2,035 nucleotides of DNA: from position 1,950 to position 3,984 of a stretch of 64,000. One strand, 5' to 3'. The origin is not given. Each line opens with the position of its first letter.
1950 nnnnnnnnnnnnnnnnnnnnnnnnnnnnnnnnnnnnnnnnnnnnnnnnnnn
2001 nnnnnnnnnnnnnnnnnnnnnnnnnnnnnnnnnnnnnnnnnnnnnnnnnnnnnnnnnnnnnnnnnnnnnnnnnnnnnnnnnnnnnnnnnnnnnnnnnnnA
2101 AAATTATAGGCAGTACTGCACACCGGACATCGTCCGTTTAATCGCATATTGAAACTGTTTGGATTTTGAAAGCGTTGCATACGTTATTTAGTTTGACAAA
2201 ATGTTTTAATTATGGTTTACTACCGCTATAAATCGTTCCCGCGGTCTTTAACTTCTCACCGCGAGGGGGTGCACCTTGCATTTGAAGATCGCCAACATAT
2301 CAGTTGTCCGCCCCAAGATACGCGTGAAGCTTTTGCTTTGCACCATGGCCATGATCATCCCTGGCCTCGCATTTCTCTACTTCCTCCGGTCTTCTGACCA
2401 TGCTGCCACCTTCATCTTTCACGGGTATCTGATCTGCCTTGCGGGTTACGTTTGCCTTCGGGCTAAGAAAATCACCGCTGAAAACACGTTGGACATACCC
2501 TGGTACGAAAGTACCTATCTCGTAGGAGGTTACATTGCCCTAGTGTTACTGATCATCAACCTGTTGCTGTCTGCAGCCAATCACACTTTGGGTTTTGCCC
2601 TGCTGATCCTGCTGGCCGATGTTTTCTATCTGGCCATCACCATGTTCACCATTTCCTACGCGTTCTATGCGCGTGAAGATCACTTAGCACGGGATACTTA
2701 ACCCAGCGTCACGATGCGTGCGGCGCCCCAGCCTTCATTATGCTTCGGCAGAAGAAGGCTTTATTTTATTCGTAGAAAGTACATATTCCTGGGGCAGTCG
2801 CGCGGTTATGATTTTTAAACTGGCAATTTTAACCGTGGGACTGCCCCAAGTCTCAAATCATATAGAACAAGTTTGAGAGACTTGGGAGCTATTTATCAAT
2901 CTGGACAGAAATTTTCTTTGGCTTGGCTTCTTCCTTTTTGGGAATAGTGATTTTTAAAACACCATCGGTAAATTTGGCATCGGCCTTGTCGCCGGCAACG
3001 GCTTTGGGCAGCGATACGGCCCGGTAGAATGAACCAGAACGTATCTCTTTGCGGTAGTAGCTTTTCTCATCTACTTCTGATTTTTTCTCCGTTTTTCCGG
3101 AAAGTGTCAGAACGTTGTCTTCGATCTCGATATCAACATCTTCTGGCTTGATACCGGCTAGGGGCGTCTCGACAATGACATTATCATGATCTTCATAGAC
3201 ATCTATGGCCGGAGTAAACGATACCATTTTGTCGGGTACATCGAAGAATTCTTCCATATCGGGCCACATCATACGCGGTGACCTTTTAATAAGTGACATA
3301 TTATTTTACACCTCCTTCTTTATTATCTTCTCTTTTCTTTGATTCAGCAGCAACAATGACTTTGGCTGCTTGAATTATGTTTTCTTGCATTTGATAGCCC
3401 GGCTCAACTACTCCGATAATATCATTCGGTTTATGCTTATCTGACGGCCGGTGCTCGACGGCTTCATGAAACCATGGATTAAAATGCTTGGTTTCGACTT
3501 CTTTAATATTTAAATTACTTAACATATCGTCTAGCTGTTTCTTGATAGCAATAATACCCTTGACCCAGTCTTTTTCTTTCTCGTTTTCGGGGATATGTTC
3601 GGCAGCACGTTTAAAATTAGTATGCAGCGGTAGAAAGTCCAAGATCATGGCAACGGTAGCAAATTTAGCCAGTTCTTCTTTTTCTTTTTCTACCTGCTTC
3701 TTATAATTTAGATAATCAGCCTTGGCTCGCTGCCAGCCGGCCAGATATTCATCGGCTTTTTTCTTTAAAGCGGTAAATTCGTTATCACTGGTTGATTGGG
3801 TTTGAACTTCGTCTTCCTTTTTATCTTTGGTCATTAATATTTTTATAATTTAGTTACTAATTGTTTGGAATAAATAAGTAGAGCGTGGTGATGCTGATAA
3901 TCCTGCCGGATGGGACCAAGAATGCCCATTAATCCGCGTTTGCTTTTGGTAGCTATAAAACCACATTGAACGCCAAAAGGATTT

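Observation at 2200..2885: GC-rich insertion with three stem-loops splitting the hrcA-grpE-hsp20 unit from dnaK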

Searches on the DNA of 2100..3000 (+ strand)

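Call 77: search_rna_families(source=window, start=2100, end=3000, threshold=evalue, max_evalue=5)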
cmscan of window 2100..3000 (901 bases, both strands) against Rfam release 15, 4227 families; matches with E-value up to 5: 5.
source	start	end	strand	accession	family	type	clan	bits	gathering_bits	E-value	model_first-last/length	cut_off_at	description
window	2786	2852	+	RF01943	mir-999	Gene; miRNA;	-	24.2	58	0.01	1-84/84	no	mir-999 microRNA precursor family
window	2788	2850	+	RF03795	MIR6201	Gene; miRNA;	-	19.9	69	0.19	14-96/109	no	MIR6201 microRNA precursor family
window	2788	2850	+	RF04099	MIR837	Gene; miRNA;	-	18.2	117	1.2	1-122/122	no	MIR837 microRNA precursor family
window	2780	2863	-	RF03795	MIR6201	Gene; miRNA;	-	15.9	69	2.4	1-109/109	no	MIR6201 microRNA precursor family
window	2776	2853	+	RF01431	snoR135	Gene; snRNA; snoRNA; HACA-box;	-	15.8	45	2.1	1-143/143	no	small nucleolar RNA snoR135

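Call 88: search_dna_similar(query=window:2181-2888:+, collection=plasmids, mode=distant, max_evalue=0.001, max_rows=5)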
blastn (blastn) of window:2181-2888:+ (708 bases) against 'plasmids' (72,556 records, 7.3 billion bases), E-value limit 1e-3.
No match.

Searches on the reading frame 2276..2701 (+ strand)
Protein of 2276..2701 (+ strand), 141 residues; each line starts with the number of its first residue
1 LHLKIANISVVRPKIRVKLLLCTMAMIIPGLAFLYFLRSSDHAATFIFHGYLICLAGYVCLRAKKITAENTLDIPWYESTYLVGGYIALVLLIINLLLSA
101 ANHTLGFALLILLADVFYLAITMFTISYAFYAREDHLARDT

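Call 11: search_protein_families(library=pfam, proteins=[window:2276-2701:+], max_evalue=0.1)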
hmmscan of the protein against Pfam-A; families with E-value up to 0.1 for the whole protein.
window:2276-2701:+ (141 aa): 0 families

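Call 12: find_homologous_proteins(query=window:2276-2701:+, max_evalue=0.01)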
Query window:2276-2701:+ (141 aa): 1 proteins with E <= 0.01 among 79 candidates.
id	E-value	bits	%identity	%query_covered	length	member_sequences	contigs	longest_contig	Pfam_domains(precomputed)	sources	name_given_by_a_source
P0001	3.8e-82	291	99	99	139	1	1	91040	-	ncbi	ncbi:hypothetical protein ACFL04_00930 [Patescibacteria group bacterium]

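Call 29: search_protein_representatives(protein=window:2276-2701:+)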
Query: 141 residues. Proteins with E-value up to 0.001 (for the whole library): 2; up to 1e-10: 1; up to 1e-30: 1. The best 2 are listed.
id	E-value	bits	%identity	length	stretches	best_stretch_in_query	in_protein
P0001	1.2e-82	290.9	99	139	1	3-141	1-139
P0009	6.2e-04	36.2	34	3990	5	52-90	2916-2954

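Call 61: predict_structure(alignment_id=A3)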
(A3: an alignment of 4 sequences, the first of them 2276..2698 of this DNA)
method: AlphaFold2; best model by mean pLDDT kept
length: 141 residues; sequences in the alignment: 4
mean_pLDDT: 57.7   pTM: 0.41
mean pLDDT of the five models: 57.7, 55.9, 55.4, 54.2, 53.3
residues with pLDDT >= 90: 0; 70-90: 0; 50-70: 121; < 50: 20
segments of 3 or more residues with pLDDT < 50: 1-9, 133-141
pLDDT, mean of each block of 10 residues (from residue 1): 44 54 59 63 61 62 53 56 64 66 59 61 58 48 45
secondary structure, 60 per line:
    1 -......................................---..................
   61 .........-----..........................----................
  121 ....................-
elements in order: H2-39 H43-69 H75-100 H105-140

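Call 73: search_protein_families(library=ncbifam, proteins=[window:2276-2701:+], max_evalue=0.1)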
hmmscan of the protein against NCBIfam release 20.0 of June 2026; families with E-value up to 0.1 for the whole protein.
window:2276-2701:+ (141 aa): 0 families

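Call 74: search_protein_families(library=phrogs, proteins=[window:2276-2701:+], max_evalue=0.1)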
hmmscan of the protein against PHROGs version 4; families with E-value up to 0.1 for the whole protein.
window:2276-2701:+ (141 aa): 0 families

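Call 87: search_dna_similar(query=window:2276-2698:+, collection=phages, mode=protein, max_evalue=0.01, max_rows=5)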
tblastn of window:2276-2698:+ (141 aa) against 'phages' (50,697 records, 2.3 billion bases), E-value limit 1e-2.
No match.

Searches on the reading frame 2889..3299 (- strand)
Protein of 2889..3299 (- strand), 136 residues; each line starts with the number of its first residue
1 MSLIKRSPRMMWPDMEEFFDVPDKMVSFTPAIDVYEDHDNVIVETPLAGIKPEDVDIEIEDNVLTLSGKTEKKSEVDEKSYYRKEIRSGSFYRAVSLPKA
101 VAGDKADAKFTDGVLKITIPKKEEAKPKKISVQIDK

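Call 11: search_protein_families(library=pfam, proteins=[window:2889-3299:-], max_evalue=0.1)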
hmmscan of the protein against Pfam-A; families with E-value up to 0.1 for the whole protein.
window:2889-3299:- (136 aa): 4 families
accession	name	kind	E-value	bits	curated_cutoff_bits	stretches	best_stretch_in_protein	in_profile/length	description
PF00011.27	HSP20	-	3.4e-22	78.9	20.8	1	34-134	2-101/102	Hsp20/alpha crystallin family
PF17886.7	ArsA_HSP20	-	1.8e-07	31.1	22.5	1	39-118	2-62/63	HSP20-like domain found in ArsA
PF04969.22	CS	-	0.0033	18.8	21.3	1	34-121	5-78/78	CS domain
PF21413.3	SHQ1-like_CS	-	0.031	14.7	27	0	29-67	1-39/93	SHQ1-like, CS domain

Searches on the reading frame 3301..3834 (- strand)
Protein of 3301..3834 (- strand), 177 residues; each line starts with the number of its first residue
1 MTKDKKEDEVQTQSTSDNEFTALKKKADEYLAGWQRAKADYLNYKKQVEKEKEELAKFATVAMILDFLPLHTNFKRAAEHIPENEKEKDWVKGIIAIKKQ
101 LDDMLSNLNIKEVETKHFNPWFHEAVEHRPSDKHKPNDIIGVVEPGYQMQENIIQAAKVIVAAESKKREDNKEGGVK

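Call 11: search_protein_families(library=pfam, proteins=[window:3301-3834:-], max_evalue=0.1)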
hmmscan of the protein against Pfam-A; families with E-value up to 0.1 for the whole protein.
window:3301-3834:- (177 aa): 3 families
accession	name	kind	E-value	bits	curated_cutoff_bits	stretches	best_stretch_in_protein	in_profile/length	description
PF01025.24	GrpE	-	1.1e-37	129.7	25.8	1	5-162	5-164/165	GrpE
PF21113.2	LarA_C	-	0.043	14.2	25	1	134-170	3-39/152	Lactate racemase C-terminal domain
PF02870.21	Methyltransf_1N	-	0.082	13.9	21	0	5-33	33-60/71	6-O-methylguanine DNA methyltransferase, ribonuclease-like domain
